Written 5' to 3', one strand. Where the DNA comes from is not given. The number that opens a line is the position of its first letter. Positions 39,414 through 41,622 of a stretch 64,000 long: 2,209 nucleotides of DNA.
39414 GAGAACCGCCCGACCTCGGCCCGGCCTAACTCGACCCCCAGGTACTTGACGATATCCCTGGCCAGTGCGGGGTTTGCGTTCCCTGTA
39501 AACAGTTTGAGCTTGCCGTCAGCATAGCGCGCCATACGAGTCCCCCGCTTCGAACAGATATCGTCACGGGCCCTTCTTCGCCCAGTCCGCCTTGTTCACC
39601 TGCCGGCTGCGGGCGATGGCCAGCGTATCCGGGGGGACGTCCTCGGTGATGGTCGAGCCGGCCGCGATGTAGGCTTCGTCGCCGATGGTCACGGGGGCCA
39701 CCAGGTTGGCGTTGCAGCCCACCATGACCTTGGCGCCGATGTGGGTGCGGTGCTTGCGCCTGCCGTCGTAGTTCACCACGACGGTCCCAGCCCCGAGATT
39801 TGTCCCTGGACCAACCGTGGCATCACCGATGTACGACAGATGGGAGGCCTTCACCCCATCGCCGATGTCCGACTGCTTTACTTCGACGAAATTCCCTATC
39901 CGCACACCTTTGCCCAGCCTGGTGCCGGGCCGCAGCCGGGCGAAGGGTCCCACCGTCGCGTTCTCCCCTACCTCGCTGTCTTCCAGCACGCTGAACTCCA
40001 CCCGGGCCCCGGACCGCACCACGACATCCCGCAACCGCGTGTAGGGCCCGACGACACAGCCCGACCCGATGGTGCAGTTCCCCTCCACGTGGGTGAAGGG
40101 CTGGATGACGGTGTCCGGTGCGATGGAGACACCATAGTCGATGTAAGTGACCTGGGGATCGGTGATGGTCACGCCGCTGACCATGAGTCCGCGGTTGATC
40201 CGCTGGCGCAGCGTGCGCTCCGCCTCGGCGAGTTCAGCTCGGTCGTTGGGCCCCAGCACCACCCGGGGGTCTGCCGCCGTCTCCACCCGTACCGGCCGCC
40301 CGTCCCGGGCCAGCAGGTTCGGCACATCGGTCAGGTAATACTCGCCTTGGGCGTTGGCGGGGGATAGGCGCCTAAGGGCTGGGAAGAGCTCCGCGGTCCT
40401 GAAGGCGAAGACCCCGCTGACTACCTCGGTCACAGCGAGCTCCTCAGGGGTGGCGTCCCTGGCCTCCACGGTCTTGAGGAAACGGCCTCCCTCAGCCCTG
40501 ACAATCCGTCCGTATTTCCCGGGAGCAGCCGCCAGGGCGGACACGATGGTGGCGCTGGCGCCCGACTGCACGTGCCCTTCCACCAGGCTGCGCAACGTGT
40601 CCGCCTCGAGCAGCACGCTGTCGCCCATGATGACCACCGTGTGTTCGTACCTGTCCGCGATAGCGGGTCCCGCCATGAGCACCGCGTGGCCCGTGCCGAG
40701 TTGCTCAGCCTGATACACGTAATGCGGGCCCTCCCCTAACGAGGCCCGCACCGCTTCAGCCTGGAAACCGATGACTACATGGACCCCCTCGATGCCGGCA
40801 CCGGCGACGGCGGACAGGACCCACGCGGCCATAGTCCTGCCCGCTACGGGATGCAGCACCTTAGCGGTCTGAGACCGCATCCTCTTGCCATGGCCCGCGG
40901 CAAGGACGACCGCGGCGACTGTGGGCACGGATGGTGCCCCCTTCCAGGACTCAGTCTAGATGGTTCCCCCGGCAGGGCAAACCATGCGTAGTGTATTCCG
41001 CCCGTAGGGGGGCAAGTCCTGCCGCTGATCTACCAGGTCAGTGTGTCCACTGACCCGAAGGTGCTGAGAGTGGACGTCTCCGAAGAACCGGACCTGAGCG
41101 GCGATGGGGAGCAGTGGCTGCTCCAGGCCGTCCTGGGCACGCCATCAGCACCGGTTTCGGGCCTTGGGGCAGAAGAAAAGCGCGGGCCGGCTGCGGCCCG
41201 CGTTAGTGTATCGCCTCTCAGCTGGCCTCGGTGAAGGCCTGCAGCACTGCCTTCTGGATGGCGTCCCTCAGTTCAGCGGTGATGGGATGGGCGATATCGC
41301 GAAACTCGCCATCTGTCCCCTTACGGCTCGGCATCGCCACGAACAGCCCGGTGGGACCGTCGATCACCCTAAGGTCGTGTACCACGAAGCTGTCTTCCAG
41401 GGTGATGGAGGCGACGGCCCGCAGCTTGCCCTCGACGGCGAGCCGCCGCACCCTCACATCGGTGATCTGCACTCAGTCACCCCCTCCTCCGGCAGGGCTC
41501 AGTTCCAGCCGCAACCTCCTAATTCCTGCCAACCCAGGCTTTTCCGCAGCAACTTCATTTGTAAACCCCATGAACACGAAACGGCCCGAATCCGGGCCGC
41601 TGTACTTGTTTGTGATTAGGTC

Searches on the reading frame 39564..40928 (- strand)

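Call 105: search_protein_families(library=pfam, proteins=[window:39564-40928:-], max_evalue=0.00001)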
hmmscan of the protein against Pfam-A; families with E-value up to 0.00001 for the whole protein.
window:39564-40928:- (454 aa): 5 families
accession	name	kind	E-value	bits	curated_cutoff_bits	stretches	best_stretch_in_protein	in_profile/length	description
PF00132.30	Hexapep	-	5.2e-32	108.6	27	3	266-300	1-35/36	Bacterial transferase hexapeptide (six repeats)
PF12804.13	NTP_transf_3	-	1.2e-16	61.8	27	1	6-167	1-128/160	MobA-like NTP transferase domain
PF00483.29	NTP_transferase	-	7.3e-13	49.1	21.2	1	6-202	2-205/245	Nucleotidyl transferase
PF25084.1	LbH_EIF2B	-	5.8e-10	39.6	54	1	262-349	17-104/105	EIF2B subunit epsilon LbH domain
PF14602.12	Hexapep_2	-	4.2e-06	26.8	27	0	396-428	3-33/34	Hexapeptide repeat of succinyl-transferase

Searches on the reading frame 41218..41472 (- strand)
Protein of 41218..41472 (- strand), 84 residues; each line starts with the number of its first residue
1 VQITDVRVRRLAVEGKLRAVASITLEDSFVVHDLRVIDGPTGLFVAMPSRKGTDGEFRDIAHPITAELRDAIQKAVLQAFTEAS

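Call 105: search_protein_families(library=pfam, proteins=[window:41218-41472:-], max_evalue=0.00001)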
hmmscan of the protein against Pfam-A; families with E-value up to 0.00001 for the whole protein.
window:41218-41472:- (84 aa): 1 family
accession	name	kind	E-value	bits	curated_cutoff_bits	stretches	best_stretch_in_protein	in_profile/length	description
PF04026.17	SpoVG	-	2.7e-35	120.8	29.6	1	1-81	1-81/82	SpoVG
